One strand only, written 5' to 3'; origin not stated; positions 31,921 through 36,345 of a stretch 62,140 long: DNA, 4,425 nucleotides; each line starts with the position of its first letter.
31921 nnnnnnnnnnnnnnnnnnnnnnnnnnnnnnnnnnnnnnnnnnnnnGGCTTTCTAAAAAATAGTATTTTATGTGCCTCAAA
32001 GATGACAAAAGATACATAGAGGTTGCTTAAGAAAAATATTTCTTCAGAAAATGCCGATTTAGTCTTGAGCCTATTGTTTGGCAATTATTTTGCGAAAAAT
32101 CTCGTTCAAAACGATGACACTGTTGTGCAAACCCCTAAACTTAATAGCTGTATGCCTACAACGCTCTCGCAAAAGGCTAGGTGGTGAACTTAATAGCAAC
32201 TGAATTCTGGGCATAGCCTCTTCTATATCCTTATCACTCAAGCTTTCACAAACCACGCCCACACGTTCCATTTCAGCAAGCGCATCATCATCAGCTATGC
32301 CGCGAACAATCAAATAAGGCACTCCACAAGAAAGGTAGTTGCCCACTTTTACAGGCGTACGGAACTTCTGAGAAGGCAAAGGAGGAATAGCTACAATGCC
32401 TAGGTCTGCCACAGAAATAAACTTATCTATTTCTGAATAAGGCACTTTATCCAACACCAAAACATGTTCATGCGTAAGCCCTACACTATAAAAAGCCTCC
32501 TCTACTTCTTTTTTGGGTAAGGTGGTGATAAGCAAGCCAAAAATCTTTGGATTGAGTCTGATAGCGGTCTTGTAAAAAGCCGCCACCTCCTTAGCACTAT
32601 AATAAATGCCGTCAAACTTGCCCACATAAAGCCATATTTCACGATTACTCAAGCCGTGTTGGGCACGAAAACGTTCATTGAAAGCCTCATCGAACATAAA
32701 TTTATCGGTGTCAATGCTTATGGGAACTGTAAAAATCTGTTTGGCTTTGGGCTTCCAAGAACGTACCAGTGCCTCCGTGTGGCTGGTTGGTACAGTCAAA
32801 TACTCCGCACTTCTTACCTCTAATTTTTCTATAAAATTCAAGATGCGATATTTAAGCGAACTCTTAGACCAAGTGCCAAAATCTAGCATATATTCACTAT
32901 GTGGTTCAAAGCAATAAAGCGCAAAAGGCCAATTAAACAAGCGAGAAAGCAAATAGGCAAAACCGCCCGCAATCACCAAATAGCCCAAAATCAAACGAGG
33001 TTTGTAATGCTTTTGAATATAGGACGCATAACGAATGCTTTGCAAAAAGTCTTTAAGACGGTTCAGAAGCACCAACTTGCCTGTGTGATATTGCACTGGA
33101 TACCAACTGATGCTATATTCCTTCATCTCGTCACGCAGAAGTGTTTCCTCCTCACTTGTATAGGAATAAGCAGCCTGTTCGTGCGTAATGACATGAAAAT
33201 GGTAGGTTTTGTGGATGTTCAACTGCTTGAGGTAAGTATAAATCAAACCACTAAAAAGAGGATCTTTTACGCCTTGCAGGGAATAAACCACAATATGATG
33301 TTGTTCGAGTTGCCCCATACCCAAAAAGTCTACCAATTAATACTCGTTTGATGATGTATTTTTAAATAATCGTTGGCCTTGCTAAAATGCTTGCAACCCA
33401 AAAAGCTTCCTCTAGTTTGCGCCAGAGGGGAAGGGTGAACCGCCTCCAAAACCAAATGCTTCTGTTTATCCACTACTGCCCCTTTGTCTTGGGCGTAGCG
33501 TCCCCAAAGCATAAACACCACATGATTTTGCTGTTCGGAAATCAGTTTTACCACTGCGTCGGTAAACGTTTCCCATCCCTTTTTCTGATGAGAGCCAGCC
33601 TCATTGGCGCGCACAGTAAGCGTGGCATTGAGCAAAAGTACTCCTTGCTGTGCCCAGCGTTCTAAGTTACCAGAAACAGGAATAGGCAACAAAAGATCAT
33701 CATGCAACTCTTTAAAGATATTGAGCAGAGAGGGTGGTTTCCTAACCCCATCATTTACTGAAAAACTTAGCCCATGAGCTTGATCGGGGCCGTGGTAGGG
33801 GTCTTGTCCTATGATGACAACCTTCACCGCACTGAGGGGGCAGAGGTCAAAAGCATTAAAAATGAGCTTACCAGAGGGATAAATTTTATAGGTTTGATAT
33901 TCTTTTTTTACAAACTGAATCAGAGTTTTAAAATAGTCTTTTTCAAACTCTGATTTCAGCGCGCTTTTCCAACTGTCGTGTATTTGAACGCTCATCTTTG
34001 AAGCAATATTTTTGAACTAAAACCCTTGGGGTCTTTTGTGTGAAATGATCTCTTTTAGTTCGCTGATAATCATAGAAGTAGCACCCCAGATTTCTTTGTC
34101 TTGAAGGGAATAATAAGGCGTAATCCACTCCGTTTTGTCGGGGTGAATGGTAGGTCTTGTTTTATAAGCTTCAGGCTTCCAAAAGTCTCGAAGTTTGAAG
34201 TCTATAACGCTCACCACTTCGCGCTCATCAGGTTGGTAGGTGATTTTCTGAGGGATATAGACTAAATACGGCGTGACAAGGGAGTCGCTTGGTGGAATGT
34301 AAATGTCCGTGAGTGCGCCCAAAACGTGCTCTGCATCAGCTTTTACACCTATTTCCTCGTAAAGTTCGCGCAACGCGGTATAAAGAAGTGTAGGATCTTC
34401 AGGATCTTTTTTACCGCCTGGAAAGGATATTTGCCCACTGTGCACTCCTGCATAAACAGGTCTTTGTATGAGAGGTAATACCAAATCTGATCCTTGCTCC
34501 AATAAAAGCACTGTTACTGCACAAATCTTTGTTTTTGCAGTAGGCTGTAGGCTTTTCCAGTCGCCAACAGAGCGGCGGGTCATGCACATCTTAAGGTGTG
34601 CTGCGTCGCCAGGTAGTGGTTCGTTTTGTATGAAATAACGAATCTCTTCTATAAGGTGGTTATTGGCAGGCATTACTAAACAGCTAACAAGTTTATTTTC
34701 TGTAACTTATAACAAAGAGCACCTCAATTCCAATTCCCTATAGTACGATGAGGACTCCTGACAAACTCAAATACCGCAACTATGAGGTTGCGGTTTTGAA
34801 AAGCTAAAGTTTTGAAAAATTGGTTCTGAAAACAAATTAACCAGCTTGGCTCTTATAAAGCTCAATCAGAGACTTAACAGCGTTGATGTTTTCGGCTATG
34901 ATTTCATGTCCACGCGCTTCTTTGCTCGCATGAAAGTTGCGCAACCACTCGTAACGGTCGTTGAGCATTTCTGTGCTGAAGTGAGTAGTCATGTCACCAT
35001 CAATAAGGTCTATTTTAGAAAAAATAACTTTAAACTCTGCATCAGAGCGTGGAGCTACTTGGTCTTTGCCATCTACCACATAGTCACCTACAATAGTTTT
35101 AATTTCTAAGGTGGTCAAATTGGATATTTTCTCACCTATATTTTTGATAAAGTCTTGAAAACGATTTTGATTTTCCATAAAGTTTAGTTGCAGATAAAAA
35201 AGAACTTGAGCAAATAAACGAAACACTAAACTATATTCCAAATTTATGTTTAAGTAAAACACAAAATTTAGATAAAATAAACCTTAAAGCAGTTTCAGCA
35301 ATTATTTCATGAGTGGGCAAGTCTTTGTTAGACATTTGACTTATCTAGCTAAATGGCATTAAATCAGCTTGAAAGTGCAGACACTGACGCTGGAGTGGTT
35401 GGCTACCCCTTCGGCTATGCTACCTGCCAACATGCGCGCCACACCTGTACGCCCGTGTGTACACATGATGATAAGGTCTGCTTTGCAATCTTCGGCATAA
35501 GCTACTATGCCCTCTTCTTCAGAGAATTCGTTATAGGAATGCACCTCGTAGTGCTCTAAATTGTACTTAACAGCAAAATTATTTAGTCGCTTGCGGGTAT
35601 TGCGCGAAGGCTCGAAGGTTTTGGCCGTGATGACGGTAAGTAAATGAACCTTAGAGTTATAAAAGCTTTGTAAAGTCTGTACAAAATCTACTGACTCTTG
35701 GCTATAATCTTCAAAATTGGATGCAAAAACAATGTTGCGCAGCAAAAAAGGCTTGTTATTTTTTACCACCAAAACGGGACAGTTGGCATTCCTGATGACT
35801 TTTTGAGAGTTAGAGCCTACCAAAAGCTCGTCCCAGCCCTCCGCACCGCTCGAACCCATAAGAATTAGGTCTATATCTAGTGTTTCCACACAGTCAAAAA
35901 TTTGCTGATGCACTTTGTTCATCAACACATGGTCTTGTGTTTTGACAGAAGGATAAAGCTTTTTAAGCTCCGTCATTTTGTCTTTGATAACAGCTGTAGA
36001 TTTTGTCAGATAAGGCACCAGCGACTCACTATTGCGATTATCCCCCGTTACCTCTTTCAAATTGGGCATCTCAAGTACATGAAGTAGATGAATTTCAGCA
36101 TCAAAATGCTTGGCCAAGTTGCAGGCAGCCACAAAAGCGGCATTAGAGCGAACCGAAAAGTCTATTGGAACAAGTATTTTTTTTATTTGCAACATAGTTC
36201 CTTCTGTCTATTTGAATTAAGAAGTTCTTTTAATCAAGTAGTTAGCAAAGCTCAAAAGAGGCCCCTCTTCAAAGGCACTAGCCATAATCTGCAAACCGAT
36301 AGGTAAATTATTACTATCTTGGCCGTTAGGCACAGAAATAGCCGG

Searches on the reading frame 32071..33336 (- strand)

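Call 17: search_protein_families(library=pfam, proteins=[window:32071-33336:-], max_evalue=0.01)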
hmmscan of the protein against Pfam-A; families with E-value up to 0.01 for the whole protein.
window:32071-33336:- (421 aa): 2 families
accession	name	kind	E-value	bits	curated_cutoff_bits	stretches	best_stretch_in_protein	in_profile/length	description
PF13579.12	Glyco_trans_4_4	-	1.5e-05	25.8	29.7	1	79-205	45-156/158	Glycosyl transferase 4-like domain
PF13439.12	Glyco_transf_4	-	0.0026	18.2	28.5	1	67-212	37-170/170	Glycosyltransferase Family 4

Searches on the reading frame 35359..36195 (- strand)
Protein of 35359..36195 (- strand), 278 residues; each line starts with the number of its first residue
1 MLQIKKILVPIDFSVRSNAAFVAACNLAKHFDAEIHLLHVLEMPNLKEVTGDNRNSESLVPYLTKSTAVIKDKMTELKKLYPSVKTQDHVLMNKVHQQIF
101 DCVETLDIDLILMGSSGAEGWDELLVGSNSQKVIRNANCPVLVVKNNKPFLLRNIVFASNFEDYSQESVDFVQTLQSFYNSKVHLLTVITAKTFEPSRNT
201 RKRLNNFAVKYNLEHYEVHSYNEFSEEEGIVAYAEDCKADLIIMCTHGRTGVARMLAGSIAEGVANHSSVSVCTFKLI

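Call 17: search_protein_families(library=pfam, proteins=[window:35359-36195:-], max_evalue=0.01)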
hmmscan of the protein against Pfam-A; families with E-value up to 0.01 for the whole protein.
window:35359-36195:- (278 aa): 2 families
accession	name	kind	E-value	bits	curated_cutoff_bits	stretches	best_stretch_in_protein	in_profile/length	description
PF00582.32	Usp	-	2.2e-46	158.4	24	2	4-145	2-141/141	Universal stress protein family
PF02670.22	DXP_reductoisom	-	0.0088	17.2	21.7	0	69-144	52-127/129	1-deoxy-D-xylulose 5-phosphate reductoisomerase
